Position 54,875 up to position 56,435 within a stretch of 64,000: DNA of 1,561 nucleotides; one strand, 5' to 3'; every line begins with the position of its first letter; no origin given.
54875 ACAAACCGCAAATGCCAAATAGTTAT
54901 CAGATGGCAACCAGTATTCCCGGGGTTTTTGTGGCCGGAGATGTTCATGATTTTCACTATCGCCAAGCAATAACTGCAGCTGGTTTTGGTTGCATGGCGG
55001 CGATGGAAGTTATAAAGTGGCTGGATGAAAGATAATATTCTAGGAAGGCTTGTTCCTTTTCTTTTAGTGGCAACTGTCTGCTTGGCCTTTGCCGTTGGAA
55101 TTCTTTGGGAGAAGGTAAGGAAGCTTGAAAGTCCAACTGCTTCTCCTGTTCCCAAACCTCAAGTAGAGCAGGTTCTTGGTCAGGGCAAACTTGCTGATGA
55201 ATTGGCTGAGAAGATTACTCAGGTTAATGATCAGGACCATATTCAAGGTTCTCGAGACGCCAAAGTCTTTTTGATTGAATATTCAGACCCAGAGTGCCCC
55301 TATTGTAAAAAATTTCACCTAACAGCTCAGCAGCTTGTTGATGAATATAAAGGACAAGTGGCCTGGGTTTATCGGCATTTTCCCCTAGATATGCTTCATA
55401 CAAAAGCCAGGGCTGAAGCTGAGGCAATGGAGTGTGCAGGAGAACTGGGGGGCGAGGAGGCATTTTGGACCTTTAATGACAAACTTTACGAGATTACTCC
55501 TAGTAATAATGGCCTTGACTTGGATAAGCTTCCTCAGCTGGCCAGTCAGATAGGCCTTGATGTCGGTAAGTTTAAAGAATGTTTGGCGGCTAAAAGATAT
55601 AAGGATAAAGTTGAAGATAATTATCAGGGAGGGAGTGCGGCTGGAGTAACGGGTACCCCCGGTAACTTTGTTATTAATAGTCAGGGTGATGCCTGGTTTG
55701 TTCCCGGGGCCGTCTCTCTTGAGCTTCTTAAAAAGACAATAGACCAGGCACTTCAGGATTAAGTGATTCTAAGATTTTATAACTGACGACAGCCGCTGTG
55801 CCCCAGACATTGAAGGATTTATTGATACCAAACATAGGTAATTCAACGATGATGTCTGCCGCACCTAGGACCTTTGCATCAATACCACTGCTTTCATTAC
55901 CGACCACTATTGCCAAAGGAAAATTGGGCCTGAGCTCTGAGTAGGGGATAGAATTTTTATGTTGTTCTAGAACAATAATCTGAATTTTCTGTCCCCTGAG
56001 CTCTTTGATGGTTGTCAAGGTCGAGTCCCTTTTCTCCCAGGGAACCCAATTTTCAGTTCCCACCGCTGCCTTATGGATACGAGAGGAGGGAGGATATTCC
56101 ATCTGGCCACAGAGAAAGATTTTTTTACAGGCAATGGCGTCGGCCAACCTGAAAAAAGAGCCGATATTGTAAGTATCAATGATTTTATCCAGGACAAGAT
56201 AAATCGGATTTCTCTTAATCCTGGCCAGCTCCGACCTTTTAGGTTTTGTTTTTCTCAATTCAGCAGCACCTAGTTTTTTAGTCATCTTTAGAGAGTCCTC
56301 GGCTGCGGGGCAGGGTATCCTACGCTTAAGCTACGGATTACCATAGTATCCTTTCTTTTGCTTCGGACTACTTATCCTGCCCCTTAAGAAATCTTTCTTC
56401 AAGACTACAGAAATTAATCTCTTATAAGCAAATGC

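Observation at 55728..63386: Compositionally distinct accessory segment with divergent operon architecture (kinase-like / GIY-YIG / SpoU MTase versus HTH / PHP-ATPase / secreted protein)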

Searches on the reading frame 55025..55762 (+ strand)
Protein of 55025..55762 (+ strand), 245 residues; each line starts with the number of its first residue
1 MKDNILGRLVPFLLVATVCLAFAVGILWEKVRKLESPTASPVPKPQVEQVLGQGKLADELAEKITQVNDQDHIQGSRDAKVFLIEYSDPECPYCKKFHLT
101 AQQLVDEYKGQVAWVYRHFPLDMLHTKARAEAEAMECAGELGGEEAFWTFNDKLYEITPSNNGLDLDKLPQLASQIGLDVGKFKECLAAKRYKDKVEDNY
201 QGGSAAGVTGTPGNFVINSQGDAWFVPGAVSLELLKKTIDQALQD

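Call 3: search_protein_families(library=pfam, proteins=[window:55025-55762:+], max_evalue=0.01)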
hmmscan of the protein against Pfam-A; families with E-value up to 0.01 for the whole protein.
window:55025-55762:+ (245 aa): 5 families
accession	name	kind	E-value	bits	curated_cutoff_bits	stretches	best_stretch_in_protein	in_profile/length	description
PF13462.12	Thioredoxin_4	-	3.8e-22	79.7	23.2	1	69-219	3-147/165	Thioredoxin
PF01323.26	DSBA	-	1.5e-15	58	25.6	2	167-239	123-190/191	DSBA-like thioredoxin domain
PF13098.12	Thioredoxin_2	-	7.1e-07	30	27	1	80-237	6-102/104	Thioredoxin-like domain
PF18400.7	Thioredoxin_12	-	5.8e-05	23.5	26.1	1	63-120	126-183/190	Thioredoxin-like domain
PF00085.26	Thioredoxin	-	0.0076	16.7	23.5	0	76-113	14-52/103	Thioredoxin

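Call 4: search_protein_families(library=ncbifam, proteins=[window:55025-55762:+], max_evalue=0.01)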
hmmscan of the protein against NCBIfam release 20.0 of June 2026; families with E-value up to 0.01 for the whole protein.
window:55025-55762:+ (245 aa): 4 families
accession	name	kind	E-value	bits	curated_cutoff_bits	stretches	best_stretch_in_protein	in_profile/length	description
NF041057.1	Rcas_1661_fam_Se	equivalog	7.6e-23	81.3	190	1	49-241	71-246/247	Rcas_1661 family thioredoxin-like (seleno)lipoprotein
NF008657.0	PRK11657.1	equivalog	1.2e-09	37.8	124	1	73-139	110-173/251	thiol:disulfide interchange protein DsbG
NF008129.0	PRK10877.1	equivalog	3.2e-05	23.3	215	0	60-177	88-199/237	bifunctional protein-disulfide isomerase/oxidoreductase DsbC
TIGR02738.1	TrbB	equivalog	0.0048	16.6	132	0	28-112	21-83/153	type-F conjugative transfer system pilin assembly thiol-disulfide isomerase TrbB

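Call 5: search_protein_families(library=padloc, proteins=[window:55025-55762:+], max_evalue=0.01)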
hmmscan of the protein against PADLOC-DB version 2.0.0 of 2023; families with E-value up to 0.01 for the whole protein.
window:55025-55762:+ (245 aa): 0 families

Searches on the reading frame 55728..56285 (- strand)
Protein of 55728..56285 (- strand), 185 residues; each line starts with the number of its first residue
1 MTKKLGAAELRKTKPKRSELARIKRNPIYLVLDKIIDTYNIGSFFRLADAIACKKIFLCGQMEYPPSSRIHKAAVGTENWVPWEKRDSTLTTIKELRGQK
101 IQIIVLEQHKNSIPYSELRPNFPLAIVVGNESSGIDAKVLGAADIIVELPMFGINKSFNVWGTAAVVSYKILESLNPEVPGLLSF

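Call 3: search_protein_families(library=pfam, proteins=[window:55728-56285:-], max_evalue=0.01)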
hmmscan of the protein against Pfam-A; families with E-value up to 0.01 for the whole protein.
window:55728-56285:- (185 aa): 1 family
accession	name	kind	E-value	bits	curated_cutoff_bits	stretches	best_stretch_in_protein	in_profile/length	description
PF00588.24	SpoU_methylase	-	7.7e-28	97.8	29.7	1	28-169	2-142/142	SpoU rRNA Methylase family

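Call 4: search_protein_families(library=ncbifam, proteins=[window:55728-56285:-], max_evalue=0.01)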
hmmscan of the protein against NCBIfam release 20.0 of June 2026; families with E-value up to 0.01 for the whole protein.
window:55728-56285:- (185 aa): 8 families
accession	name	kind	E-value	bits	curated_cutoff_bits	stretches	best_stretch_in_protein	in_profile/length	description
TIGR00186.1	rRNA_methyl_3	equivalog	1.5e-22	80.3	160.15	1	21-172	87-237/240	23S rRNA (guanosine(2251)-2'-O)-methyltransferase RlmB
NF008295.0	PRK11081.1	equivalog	3.4e-19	69.3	227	1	25-170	17-160/230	tRNA (guanosine(18)-2'-O)-methyltransferase TrmH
NF008386.0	PRK11181.1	equivalog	2.9e-13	49.6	366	1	19-171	87-238/244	23S rRNA (guanosine(2251)-2'-O)-methyltransferase RlmB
TIGR00050.1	rRNA_methyl_1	subfamily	0.0021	18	167.15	1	121-173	103-155/233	TrmJ/YjtD family RNA methyltransferase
NF007752.0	PRK10433.1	equivalog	0.0026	17.2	212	1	124-171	108-155/228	tRNA/rRNA methyltransferase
TIGR00185.1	tRNA_yibK_trmL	equivalog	0.0033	17.3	190.6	1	69-173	43-146/154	tRNA (uridine(34)/cytosine(34)/5-carboxymethylaminomethyluridine(34)-2'-O)-methyltransferase TrmL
NF000477.1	NshR_TsnR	equivalog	0.0034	16.8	425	1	28-167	117-256/266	NshR/TsnR family 23S rRNA methyltransferase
NF008117.0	PRK10864.1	equivalog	0.0045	16.2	267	1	26-166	195-333/344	tRNA/rRNA methyltransferase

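Call 5: search_protein_families(library=padloc, proteins=[window:55728-56285:-], max_evalue=0.01)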
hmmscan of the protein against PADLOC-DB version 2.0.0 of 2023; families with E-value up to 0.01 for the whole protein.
window:55728-56285:- (185 aa): 0 families

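Call 50: find_homologous_proteins(query=window:55728-56285:-, max_evalue=1e-20)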
Query window:55728-56285:- (185 aa): 2829 proteins with E <= 1e-20 among 2958 candidates; the best 120 are listed.
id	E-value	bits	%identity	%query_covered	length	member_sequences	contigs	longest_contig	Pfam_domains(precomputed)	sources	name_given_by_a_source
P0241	7.6e-117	406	100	100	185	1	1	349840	PF00588.25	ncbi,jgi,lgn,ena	-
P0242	4.8e-79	283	72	94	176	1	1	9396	PF00588.25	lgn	-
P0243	8.9e-79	282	71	94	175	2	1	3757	PF00588.25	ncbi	ncbi:MAG: TrmH family RNA methyltransferase [Microgenomates group bacterium]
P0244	1.1e-78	281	73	93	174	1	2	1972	PF00588.25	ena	-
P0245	1.5e-78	281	73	94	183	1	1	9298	PF00588.25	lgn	-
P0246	3.2e-78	280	73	93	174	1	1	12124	PF00588.25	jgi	jgi:23S rRNA (guanosine2251-2'-O)-methyltransferase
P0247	3.6e-78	280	71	94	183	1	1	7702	PF00588.25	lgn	-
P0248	4.4e-78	279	72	92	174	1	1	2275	PF00588.25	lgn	-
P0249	6.0e-78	279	71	93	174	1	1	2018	PF00588.25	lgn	-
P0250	6.7e-78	279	71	94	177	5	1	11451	PF00588.25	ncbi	ncbi:MAG: TrmH family RNA methyltransferase [Patescibacteria group bacterium]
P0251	1.2e-77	278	73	93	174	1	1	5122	PF00588.25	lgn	-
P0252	1.6e-77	278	71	93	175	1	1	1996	PF00588.25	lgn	-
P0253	2.4e-77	277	69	95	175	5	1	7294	PF00588.25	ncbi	ncbi:MAG: TrmH family RNA methyltransferase [Patescibacteria group bacterium]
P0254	3.3e-77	277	70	94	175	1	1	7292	PF00588.25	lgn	-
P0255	3.5e-77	276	71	93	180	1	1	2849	PF00588.25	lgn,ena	-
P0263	2.3e-76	274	72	94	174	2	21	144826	PF00588.25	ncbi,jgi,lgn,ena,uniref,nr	ncbi:MAG: tRNA/rRNA methyltransferase [Candidatus Woesebacteria bacterium GW2011_GWC1_43_10b]|uniref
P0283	1.1e-75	272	72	93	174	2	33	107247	PF00588.25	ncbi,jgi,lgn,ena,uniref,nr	ncbi:hypothetical protein A2962_04265 [Candidatus Woesebacteria bacterium RIFCSPLOWO2_01_FULL_39_61]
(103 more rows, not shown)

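Call 52: find_encoding_contigs(protein=P0263, flank=7000, max_places=3)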
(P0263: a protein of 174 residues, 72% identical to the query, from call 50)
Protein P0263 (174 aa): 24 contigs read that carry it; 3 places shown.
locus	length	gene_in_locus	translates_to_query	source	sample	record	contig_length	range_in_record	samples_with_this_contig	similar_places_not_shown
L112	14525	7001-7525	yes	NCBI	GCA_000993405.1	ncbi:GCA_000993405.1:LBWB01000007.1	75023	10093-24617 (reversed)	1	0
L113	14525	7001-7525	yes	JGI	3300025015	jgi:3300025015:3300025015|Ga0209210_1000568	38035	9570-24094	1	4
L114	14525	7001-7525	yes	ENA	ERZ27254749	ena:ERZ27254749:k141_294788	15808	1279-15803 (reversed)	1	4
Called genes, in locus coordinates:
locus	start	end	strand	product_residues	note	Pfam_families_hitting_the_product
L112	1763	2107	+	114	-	PF06305:LapA_dom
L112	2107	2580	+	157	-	PF00293:NUDIX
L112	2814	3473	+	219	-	PF09335:VTT_dom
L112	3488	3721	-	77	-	PF18895:T4SS_pilin (weak)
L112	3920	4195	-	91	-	-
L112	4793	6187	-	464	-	-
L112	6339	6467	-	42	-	-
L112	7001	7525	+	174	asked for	PF00588:SpoU_methylase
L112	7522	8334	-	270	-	PF01323:DSBA (weak), PF13098:Thioredoxin_2 (faint), PF13462:Thioredoxin_4, PF01323:DSBA (weak)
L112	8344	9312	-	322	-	PF00890:FAD_binding_2 (faint), PF03486:HI0933_like (faint), PF07992:Pyr_redox_2, PF12831:FAD_oxidored (faint), PF13738:Pyr_redox_3, PF00070:Pyr_redox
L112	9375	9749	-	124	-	-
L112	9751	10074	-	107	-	PF00085:Thioredoxin, PF13098:Thioredoxin_2 (weak), PF13905:Thioredoxin_8 (weak)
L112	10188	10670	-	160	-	PF22544:HYDIN_VesB_CFA65-like_Ig, PF07610:DUF1573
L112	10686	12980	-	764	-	PF00403:HMA, PF00122:E1-E2_ATPase, PF00702:Hydrolase, PF08282:Hydrolase_3 (faint)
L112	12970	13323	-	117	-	PF13473:Cupredoxin_1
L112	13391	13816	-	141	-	PF03713:DUF305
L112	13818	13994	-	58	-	PF04945:YHS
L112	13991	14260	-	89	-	PF18926:DUF5676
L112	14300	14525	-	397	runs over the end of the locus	PF00581:Rhodanese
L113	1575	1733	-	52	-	-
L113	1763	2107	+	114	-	PF06305:LapA_dom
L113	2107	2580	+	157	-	PF00293:NUDIX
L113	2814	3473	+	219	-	PF09335:VTT_dom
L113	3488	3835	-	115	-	PF18895:T4SS_pilin (weak)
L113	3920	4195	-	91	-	-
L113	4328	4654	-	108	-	PF01541:GIY-YIG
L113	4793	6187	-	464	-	-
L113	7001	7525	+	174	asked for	PF00588:SpoU_methylase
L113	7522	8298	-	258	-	PF01323:DSBA (weak), PF13098:Thioredoxin_2 (faint), PF13462:Thioredoxin_4, PF01323:DSBA (weak)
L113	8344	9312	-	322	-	PF00890:FAD_binding_2 (faint), PF03486:HI0933_like (faint), PF07992:Pyr_redox_2, PF12831:FAD_oxidored (faint), PF13738:Pyr_redox_3, PF00070:Pyr_redox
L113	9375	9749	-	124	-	-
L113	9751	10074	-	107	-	PF00085:Thioredoxin, PF13098:Thioredoxin_2 (weak), PF13905:Thioredoxin_8 (weak)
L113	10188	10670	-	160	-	PF22544:HYDIN_VesB_CFA65-like_Ig, PF07610:DUF1573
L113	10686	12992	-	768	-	PF00403:HMA, PF00122:E1-E2_ATPase, PF00702:Hydrolase, PF08282:Hydrolase_3 (faint)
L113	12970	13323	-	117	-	PF13473:Cupredoxin_1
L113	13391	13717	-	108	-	PF03713:DUF305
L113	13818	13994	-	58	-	PF04945:YHS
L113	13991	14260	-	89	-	PF18926:DUF5676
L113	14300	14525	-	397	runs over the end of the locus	PF00581:Rhodanese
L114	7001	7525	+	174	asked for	PF00588:SpoU_methylase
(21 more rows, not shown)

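Call 53: find_encoding_contigs(protein=P0283, flank=7000, max_places=3)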
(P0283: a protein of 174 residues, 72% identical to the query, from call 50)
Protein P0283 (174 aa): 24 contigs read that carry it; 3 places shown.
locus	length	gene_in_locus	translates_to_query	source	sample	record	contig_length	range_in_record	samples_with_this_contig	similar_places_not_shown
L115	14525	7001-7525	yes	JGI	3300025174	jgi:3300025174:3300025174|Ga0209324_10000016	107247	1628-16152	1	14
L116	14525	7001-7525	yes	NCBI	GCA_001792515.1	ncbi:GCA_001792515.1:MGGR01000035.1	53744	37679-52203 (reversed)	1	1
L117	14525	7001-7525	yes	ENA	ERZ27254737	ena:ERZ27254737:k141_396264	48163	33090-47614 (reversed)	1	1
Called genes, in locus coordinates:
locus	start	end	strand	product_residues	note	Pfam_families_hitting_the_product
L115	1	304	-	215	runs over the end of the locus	PF09335:VTT_dom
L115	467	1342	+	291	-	-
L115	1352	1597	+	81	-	-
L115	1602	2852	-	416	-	PF00437:T2SSE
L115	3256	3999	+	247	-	PF07021:MetW (faint), PF08241:Methyltransf_11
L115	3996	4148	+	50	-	-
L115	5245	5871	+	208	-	PF02475:TRM5-TYW2_MTfase, PF05175:MTS (weak), PF06325:PrmA (weak), PF13847:Methyltransf_31 (weak), PF08241:Methyltransf_11 (weak), PF09445:Methyltransf_15, PF13649:Methyltransf_25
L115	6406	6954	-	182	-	-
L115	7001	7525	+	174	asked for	PF00588:SpoU_methylase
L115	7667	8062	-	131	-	PF05635:23S_rRNA_IVP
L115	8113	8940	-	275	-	PF13098:Thioredoxin_2 (faint), PF13462:Thioredoxin_4, PF01323:DSBA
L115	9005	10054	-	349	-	PF01266:DAO (faint), PF03486:HI0933_like (faint), PF07992:Pyr_redox_2, PF13738:Pyr_redox_3, PF00070:Pyr_redox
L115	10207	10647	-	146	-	-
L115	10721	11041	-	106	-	PF00085:Thioredoxin, PF08534:Redoxin (weak), PF13098:Thioredoxin_2 (weak), PF13905:Thioredoxin_8 (weak)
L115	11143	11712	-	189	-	PF03703:bPH_2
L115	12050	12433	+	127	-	-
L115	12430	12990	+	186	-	-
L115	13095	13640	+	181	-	-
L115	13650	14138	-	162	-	PF13302:Acetyltransf_3 (weak), PF13420:Acetyltransf_4 (weak), PF00583:Acetyltransf_1, PF13673:Acetyltransf_10 (weak), PF13508:Acetyltransf_7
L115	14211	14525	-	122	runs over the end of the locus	PF18480:DUF5615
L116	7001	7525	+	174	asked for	PF00588:SpoU_methylase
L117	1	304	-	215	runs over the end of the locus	PF09335:VTT_dom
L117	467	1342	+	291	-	-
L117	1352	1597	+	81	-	-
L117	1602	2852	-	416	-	PF00437:T2SSE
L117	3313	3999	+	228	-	PF08241:Methyltransf_11, PF07021:MetW (faint)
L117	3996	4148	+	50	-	-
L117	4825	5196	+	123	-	-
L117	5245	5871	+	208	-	PF02475:TRM5-TYW2_MTfase, PF05175:MTS (weak), PF06325:PrmA (weak), PF13847:Methyltransf_31 (weak), PF08241:Methyltransf_11 (weak), PF09445:Methyltransf_15, PF13649:Methyltransf_25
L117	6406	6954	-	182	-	-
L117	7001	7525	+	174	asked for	PF00588:SpoU_methylase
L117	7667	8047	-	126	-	PF05635:23S_rRNA_IVP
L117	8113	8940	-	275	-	PF13098:Thioredoxin_2 (faint), PF13462:Thioredoxin_4, PF01323:DSBA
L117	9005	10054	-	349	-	PF01266:DAO (faint), PF03486:HI0933_like (faint), PF07992:Pyr_redox_2, PF13738:Pyr_redox_3, PF00070:Pyr_redox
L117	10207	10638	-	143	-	-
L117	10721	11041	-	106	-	PF00085:Thioredoxin, PF08534:Redoxin (weak), PF13098:Thioredoxin_2 (weak), PF13905:Thioredoxin_8 (weak)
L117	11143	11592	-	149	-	PF03703:bPH_2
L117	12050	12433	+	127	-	-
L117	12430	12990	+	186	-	-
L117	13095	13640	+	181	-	-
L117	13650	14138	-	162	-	PF13302:Acetyltransf_3 (weak), PF13420:Acetyltransf_4 (weak), PF00583:Acetyltransf_1, PF13673:Acetyltransf_10 (weak), PF13508:Acetyltransf_7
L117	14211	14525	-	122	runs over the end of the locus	PF18480:DUF5615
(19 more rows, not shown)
